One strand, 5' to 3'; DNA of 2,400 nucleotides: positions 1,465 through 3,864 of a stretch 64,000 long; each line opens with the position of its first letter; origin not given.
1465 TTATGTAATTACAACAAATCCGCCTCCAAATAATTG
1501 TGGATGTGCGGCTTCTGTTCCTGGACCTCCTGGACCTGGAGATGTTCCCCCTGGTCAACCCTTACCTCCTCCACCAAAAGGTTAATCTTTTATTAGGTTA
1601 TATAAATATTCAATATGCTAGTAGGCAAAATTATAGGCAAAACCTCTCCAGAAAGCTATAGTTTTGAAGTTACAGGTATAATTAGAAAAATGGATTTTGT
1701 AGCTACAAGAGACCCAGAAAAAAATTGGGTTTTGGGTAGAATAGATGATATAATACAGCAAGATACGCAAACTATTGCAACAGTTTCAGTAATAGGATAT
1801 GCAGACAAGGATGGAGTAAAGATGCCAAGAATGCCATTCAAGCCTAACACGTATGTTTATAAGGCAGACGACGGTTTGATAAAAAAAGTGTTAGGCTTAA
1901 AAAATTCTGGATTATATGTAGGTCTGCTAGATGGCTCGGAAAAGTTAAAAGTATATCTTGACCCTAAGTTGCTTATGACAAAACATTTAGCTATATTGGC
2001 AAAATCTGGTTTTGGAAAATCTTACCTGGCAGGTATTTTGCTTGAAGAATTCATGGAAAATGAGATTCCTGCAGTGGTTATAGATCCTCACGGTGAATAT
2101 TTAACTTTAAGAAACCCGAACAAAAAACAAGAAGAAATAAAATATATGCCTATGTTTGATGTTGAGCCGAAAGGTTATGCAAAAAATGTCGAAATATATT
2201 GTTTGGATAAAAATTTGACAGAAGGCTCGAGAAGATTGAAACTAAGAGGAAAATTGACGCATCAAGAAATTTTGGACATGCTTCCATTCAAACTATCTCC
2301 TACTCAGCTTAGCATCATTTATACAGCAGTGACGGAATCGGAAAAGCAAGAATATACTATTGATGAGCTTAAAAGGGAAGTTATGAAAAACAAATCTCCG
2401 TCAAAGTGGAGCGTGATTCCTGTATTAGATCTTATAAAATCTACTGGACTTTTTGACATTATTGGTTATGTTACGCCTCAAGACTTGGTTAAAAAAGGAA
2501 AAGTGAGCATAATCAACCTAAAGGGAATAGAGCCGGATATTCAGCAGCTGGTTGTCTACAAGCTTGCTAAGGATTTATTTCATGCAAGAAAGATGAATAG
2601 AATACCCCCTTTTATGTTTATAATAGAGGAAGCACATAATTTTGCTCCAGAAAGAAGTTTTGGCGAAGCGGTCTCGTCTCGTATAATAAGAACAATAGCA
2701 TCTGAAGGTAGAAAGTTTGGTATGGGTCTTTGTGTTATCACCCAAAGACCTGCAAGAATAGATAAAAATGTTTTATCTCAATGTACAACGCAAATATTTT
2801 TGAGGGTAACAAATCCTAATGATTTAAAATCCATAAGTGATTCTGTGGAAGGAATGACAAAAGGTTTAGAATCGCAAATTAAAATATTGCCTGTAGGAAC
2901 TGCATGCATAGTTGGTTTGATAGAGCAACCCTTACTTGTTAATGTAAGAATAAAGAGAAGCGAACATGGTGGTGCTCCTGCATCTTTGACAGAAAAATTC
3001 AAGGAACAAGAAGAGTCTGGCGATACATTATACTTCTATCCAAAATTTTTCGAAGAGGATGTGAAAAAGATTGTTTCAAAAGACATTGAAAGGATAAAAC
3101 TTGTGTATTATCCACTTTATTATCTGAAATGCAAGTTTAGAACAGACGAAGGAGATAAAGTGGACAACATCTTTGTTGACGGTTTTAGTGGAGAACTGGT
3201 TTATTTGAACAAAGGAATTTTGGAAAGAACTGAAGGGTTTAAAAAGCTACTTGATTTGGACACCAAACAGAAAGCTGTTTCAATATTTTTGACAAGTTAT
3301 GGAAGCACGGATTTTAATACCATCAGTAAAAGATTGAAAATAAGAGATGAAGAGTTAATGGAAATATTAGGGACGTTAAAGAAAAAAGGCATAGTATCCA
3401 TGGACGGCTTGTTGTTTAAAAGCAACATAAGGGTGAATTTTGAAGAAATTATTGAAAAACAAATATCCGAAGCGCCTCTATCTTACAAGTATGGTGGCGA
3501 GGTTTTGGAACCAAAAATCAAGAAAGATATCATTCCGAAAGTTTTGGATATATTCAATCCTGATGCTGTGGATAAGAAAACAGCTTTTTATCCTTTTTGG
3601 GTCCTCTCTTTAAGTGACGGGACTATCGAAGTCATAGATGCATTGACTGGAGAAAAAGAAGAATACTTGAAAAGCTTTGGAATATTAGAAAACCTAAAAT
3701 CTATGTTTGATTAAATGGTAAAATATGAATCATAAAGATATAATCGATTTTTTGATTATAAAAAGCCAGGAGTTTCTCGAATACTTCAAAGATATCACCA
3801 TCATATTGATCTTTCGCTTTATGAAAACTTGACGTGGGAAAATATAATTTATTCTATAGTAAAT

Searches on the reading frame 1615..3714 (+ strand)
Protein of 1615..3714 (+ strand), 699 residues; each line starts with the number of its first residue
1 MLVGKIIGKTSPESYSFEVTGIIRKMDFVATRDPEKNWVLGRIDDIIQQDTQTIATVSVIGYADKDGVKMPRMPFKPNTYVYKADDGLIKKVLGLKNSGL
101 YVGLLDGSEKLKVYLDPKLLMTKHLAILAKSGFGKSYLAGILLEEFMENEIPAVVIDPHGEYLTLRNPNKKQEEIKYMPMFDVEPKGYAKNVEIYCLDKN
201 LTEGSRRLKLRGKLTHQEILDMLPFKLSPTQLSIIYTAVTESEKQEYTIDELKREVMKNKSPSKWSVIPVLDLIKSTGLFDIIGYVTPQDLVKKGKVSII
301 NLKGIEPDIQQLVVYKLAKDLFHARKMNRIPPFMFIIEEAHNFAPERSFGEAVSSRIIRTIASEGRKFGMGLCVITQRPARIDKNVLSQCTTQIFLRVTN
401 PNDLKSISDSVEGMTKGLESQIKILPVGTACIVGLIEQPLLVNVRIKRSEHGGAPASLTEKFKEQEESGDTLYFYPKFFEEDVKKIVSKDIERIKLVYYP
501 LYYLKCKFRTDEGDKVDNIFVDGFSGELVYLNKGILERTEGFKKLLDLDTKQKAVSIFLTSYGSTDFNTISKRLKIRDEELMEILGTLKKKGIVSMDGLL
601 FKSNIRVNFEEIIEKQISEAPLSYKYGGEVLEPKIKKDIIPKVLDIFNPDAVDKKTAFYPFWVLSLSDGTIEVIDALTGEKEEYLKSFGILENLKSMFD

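Call 53: search_protein_families(library=pfam, proteins=[window:1615-3714:+], max_evalue=0.001)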
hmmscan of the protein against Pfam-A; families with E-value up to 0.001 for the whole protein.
window:1615-3714:+ (699 aa): 1 family
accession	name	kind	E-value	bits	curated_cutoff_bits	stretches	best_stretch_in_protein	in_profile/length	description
PF01935.23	DUF87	-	5.3e-29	102.3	23.2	1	101-319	2-218/220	Helicase HerA, central domain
